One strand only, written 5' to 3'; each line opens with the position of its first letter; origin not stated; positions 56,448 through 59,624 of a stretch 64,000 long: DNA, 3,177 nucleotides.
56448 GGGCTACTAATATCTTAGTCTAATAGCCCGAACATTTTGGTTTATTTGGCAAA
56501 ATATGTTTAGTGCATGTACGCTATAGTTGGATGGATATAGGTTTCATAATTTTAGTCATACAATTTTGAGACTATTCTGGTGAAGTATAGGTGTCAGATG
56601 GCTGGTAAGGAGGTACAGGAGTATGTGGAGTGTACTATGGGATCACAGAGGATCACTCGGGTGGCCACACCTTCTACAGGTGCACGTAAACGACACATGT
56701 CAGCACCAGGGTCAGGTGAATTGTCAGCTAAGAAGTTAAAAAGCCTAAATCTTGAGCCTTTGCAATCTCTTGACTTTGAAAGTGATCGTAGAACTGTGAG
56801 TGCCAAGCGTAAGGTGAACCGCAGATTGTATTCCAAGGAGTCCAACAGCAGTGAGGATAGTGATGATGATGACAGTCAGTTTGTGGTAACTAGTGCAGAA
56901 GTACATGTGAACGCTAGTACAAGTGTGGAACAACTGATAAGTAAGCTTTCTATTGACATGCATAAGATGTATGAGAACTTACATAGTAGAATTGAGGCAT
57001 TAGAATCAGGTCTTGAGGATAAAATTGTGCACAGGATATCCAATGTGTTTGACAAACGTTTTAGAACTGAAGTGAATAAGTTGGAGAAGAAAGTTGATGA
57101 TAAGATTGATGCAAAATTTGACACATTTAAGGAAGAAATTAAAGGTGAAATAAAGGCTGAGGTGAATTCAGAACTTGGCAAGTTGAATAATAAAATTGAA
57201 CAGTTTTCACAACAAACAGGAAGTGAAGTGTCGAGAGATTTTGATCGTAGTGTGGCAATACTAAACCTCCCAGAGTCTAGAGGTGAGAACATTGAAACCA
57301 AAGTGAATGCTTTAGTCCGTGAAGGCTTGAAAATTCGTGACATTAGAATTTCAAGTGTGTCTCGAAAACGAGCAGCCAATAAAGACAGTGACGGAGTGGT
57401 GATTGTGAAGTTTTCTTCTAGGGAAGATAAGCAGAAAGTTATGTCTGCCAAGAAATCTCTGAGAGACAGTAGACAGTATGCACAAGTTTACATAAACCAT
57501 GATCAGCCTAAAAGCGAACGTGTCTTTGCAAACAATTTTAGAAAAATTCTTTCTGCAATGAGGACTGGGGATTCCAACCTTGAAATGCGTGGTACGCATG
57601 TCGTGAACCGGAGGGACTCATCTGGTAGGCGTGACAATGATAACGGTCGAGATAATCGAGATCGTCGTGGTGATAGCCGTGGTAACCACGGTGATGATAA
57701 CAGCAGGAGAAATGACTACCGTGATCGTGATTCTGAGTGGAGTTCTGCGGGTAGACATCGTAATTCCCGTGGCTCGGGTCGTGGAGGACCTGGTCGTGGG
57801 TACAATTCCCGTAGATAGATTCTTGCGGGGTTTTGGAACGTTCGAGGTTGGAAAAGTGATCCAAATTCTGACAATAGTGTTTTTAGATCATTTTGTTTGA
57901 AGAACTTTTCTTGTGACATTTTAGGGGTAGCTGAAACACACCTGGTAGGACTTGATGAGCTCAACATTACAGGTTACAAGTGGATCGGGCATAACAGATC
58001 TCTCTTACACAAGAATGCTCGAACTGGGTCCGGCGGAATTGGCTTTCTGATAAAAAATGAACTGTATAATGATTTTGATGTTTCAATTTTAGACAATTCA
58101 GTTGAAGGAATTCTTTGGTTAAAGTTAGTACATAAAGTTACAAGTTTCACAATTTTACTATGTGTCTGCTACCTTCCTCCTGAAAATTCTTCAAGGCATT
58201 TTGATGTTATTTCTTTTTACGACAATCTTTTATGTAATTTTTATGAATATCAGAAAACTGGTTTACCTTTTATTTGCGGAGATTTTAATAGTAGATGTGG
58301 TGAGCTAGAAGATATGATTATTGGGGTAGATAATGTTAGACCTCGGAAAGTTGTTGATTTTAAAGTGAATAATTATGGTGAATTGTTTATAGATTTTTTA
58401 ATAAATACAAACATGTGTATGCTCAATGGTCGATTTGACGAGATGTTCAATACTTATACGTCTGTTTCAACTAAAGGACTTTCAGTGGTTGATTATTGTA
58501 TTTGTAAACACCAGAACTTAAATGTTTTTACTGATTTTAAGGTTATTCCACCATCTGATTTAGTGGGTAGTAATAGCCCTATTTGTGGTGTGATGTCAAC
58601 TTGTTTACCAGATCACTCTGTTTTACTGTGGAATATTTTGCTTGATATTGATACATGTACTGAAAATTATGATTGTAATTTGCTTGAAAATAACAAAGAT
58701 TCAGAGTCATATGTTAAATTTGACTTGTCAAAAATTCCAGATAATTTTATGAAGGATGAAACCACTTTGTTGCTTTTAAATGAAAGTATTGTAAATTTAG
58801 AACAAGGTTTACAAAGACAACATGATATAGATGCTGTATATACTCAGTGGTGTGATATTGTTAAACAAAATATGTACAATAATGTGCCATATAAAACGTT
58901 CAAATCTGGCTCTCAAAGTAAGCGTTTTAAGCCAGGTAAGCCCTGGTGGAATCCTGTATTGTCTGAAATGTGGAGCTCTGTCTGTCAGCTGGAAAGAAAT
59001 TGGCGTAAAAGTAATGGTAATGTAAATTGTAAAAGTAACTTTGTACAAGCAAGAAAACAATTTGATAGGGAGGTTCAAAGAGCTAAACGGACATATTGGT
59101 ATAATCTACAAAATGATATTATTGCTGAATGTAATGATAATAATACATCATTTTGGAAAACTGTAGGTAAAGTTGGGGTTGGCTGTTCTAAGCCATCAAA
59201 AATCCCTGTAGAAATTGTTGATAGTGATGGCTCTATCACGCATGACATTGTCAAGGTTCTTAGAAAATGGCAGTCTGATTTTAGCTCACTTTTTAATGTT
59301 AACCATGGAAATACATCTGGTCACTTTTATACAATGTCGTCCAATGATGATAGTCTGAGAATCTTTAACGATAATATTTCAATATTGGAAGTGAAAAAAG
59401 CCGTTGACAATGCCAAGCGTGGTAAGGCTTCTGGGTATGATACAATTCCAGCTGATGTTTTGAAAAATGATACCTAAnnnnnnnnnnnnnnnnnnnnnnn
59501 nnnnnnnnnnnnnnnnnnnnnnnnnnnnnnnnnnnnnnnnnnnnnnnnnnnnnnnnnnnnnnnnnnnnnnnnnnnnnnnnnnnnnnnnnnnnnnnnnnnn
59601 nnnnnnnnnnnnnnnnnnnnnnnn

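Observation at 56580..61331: LINE with ORF1 and ORF2 in one continuous frame, separated only by a single TAG, plus one TAA inside ORF2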

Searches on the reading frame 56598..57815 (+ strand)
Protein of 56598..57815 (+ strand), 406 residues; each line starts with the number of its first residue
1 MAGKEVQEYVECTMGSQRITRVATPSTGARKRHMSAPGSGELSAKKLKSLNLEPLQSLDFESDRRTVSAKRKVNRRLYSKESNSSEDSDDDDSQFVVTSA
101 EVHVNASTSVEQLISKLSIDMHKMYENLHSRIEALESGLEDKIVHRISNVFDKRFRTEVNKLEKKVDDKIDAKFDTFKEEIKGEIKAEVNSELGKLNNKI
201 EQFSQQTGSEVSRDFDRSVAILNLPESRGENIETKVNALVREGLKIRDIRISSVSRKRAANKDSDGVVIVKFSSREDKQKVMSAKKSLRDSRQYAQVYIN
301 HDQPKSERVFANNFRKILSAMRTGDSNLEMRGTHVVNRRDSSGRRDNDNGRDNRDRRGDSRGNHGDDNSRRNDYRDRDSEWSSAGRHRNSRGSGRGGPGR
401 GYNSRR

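Call 5: search_protein_families(library=pfam, proteins=[window:56598-57815:+], max_evalue=0.1)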
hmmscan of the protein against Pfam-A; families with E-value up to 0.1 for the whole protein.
window:56598-57815:+ (406 aa): 4 families
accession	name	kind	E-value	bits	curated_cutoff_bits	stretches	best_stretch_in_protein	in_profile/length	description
PF04513.17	Baculo_PEP_C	-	0.008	16.7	38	0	160-210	34-86/140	Baculovirus polyhedron envelope protein, PEP, C terminus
PF01442.23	Apolipoprotein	-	0.016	15.3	90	0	97-143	99-145/190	Apolipoprotein A1/A4/E domain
PF07876.18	Dabb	-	0.025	15.7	25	0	230-283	19-71/96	Stress responsive A/B Barrel Domain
PF04286.17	DUF445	-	0.035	14.4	33.8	1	93-246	164-315/368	Protein of unknown function (DUF445)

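Call 43: search_solved_structures(query=window:56598-57815:+, max_evalue=1)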
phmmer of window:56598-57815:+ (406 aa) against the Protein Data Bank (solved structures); distinct sequences matched with E-value up to 1: 1.
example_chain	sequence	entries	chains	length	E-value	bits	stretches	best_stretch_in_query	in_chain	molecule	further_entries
2lch_A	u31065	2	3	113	0.97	12.2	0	122-185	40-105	Protein OR38 | computationally designed four-helix bundle protein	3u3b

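Call 58: find_homologous_proteins(query=window:56598-57815:+, max_evalue=0.00001)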
Query window:56598-57815:+ (406 aa): 9 proteins with E <= 0.00001 among 4763 candidates.
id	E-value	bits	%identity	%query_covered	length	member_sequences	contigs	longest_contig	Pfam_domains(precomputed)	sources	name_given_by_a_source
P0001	9.7e-254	859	100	100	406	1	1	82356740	-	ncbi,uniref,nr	ncbi:uncharacterized protein DDB_G0283697-like [Mercenaria mercenaria]|uniref:uncharacterized protei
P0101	8.9e-62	228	43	85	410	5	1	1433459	-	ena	-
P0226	7.0e-58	215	40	98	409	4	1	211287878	-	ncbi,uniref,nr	ncbi:hypothetical protein DPMN_011808 [Dreissena polymorpha]|uniref:Uncharacterized protein n=1 Tax=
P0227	3.5e-51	193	36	89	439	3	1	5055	-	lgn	-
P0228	3.9e-41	160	34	98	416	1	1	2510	-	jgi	jgi:hypothetical protein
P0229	2.3e-39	154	37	70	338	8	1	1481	-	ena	-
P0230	5.1e-31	127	34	72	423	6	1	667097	-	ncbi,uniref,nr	ncbi:unnamed protein product [Mytilus edulis]|uniref:Uncharacterized protein n=1 Tax=Mytilus edulis 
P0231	2.2e-27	115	30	81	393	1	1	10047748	-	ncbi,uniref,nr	ncbi:unnamed protein product [Mytilus coruscus]|uniref:Uncharacterized protein n=1 Tax=Mytilus corus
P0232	1.8e-26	112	37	47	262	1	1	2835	-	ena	-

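Call 66: find_encoding_contigs(protein=P0226, flank=5000, max_places=6)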
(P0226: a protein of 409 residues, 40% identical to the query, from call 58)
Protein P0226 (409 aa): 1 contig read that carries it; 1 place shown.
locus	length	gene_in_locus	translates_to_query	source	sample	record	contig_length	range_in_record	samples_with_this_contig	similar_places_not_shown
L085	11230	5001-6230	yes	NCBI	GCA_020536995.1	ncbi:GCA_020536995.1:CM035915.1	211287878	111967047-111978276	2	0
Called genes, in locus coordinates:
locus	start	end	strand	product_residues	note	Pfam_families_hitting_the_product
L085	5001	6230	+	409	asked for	-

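Call 70: predict_structure(alignment_id=A3)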
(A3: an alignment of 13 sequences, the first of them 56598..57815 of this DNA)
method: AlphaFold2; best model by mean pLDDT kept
length: 406 residues; sequences in the alignment: 13
mean_pLDDT: 66.9   pTM: 0.33
mean pLDDT of the five models: 66.9, 65.7, 64.1, 63.3, 63.3
residues with pLDDT >= 90: 108; 70-90: 105; 50-70: 33; < 50: 160
segments of 3 or more residues with pLDDT < 50: 15-105, 207-212, 344-378, 380-406
pLDDT, mean of each block of 10 residues (from residue 1): 63 51 39 35 34 34 37 35 38 40 56 89 94 94 94 94 93 91 89 86 58 72 82 90 90 83 78 92 91 90 82 87 86 80 44 40 42 42 39 40 41
secondary structure, 60 per line:
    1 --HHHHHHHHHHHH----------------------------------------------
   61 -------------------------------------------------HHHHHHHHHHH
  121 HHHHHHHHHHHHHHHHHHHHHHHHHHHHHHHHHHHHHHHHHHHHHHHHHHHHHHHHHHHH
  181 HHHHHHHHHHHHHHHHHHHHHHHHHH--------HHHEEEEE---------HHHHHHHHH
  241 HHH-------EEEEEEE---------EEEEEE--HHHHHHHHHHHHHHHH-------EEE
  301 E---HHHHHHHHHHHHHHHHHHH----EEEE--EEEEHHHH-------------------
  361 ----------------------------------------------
elements in order: H3-14 H110-206 E218-222 H232-243 E251-257 E267-272 H275-290 E298-301 H305-323 E328-331 E334-337 H338-341

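Call 72: fold_search(model_id=the predicted structure, library=pdb)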
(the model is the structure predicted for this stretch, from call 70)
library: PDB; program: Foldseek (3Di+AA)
matches with E <= 10: 1570; with E <= 0.001: 11
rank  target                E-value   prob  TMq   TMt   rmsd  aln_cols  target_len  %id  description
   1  2yko_A                4.5e-06  1.00  0.24  0.44  11.8       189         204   17  Structure of the human LINE-1 ORF1p trimer (released 2011-08-10)
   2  2ykp_A                1.1e-05  1.00  0.26  0.47  11.6       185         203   17  Structure of the human LINE-1 ORF1p trimer (released 2011-08-10)
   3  2ykq_A                1.7e-05  1.00  0.24  0.44   9.1       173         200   16  Structure of the human LINE-1 ORF1p trimer (released 2011-08-10)
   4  2ykq_B                3.6e-05  1.00  0.24  0.44  10.0       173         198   16  Structure of the human LINE-1 ORF1p trimer (released 2011-08-10)
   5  2ykq_C                5.6e-05  1.00  0.24  0.45  10.7       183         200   17  Structure of the human LINE-1 ORF1p trimer (released 2011-08-10)
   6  2ykp_B                5.6e-05  1.00  0.23  0.42  13.1       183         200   16  Structure of the human LINE-1 ORF1p trimer (released 2011-08-10)
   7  2ldy_MODEL_1_A        6.0e-05  1.00  0.20  0.41   9.3       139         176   13  Solution structure of the RMM-CTD domains of human LINE-1 ORF1p (released 2011-09-21)
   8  2yko_B                1.0e-04  1.00  0.24  0.45  11.4       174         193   16  Structure of the human LINE-1 ORF1p trimer (released 2011-08-10)
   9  2yko_C                1.2e-04  1.00  0.23  0.42  10.9       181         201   15  Structure of the human LINE-1 ORF1p trimer (released 2011-08-10)
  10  2ykp_C                1.2e-04  1.00  0.23  0.42  11.9       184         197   16  Structure of the human LINE-1 ORF1p trimer (released 2011-08-10)
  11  2w7a_A                6.2e-04  1.00  0.19  0.67   3.4       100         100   18  Structure of the human LINE-1 ORF1p central domain (released 2009-01-27)
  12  2dtj_A                1.9e-03  0.97  0.15  0.33  10.8       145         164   16  Crystal structure of regulatory subunit of aspartate kinase from Corynebacterium glutamicum (released 2007-05-01)
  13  3b4m_D                2.0e-03  1.00  0.16  0.67   3.9        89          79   17  Crystal Structure of Human PABPN1 RRM (released 2008-01-15)
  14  3ab2_E                2.0e-03  0.98  0.16  0.17   9.8       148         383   14  Crystal structure of aspartate kinase from Corynebacterium glutamicum in complex with threonine (released 2010-06-23)
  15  3s1t_A                2.6e-03  0.99  0.16  0.35   8.7       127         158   16  Structure of the regulatory domain of aspartokinase (Rv3709c; AK-beta) in complex with threonine from Mycobacterium tu (released 2012-06-13)
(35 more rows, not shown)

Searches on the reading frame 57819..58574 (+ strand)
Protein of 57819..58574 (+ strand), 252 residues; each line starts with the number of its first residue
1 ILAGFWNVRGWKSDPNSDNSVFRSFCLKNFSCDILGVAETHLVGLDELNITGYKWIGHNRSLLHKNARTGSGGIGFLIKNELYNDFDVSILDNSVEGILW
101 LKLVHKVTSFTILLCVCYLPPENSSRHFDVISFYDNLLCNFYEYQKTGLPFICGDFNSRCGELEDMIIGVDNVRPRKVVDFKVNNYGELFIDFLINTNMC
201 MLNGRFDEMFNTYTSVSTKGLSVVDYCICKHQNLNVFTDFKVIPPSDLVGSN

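Call 21: find_related_loci(query=A1, collection=metagenome_contigs, flank=4000)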
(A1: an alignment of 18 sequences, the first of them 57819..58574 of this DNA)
Query A1 (252 aa) in metagenome_contigs; peptide patterns used: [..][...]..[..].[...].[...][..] (x = any residue, [..] = any of these).
168 stretches matched a pattern; 88 encode a relative of the query (tblastn E <= 1e-3); the best 80 are kept; 80 distinct loci.
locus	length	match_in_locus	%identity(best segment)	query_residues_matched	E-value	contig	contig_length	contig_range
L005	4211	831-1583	61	1-251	1e-102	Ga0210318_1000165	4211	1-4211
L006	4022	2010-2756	61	1-249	5e-101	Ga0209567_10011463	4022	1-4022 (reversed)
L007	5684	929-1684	60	1-252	1e-99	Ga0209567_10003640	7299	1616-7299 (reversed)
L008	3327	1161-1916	59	1-252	2e-100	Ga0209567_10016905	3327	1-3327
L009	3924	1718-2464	59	1-251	1e-95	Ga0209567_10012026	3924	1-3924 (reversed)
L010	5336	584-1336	53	1-252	6e-92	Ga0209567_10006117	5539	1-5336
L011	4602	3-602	66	53-252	5e-87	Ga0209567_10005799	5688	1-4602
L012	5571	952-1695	53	1-249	1e-86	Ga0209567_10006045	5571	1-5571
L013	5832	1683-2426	51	1-249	2e-85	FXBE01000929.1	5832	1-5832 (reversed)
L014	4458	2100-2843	53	1-249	4e-83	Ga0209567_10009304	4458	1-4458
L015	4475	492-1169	52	1-227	1e-78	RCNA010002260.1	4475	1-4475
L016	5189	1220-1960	50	1-248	7e-79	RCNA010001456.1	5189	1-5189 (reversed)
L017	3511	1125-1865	46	1-248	2e-75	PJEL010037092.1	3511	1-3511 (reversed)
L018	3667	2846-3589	49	1-249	8e-75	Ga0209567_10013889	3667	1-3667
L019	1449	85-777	50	19-249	4e-76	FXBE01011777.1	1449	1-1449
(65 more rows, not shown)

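Call 69: predict_structure(alignment_id=A1)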
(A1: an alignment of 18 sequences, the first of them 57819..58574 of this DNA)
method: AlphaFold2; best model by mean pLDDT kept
length: 252 residues; sequences in the alignment: 18
mean_pLDDT: 82.3   pTM: 0.82
mean pLDDT of the five models: 82.3, 81.7, 81.3, 67.2, 65.4
residues with pLDDT >= 90: 96; 70-90: 111; 50-70: 29; < 50: 16
segments of 3 or more residues with pLDDT < 50: 207-212, 214-222
pLDDT, mean of each block of 10 residues (from residue 1): 84 87 86 90 88 91 68 91 97 93 97 94 82 96 93 88 79 66 88 91 59 44 70 76 70 53
secondary structure, 60 per line:
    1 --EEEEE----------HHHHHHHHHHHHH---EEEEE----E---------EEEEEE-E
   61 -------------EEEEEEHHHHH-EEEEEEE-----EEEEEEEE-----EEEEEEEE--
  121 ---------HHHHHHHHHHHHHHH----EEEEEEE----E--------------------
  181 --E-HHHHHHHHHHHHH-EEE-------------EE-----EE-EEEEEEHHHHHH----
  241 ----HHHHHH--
elements in order: E3-7 H18-30 E34-38 E53-58 E74-79 H80-84 E86-92 E98-105 E111-118 H130-144 E149-155 H185-197 E199-201 E225-230 H231-236 H245-250

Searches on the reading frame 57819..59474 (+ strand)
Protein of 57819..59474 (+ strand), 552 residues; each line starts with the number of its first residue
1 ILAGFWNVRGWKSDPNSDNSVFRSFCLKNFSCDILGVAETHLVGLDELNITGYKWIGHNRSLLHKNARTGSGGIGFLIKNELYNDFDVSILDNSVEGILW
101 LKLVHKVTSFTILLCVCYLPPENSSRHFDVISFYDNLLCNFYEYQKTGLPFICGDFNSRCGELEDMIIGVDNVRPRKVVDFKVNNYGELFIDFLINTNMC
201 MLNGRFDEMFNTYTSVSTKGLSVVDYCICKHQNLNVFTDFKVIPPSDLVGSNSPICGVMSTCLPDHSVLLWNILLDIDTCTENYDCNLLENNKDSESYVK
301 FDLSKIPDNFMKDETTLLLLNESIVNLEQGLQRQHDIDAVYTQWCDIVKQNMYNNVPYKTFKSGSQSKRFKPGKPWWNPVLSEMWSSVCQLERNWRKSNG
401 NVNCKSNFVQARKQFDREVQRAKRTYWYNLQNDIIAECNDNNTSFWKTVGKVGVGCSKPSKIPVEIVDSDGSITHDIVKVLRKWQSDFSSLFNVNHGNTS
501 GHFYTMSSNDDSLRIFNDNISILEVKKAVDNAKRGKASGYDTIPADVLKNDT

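Call 5: search_protein_families(library=pfam, proteins=[window:57819-59474:+], max_evalue=0.1)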
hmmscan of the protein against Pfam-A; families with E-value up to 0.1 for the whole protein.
window:57819-59474:+ (552 aa): 1 family
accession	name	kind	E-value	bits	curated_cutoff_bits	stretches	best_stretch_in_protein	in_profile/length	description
PF03372.29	Exo_endo_phos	-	2.6e-05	24.5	24.5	1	6-245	3-217/225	Endonuclease/Exonuclease/phosphatase family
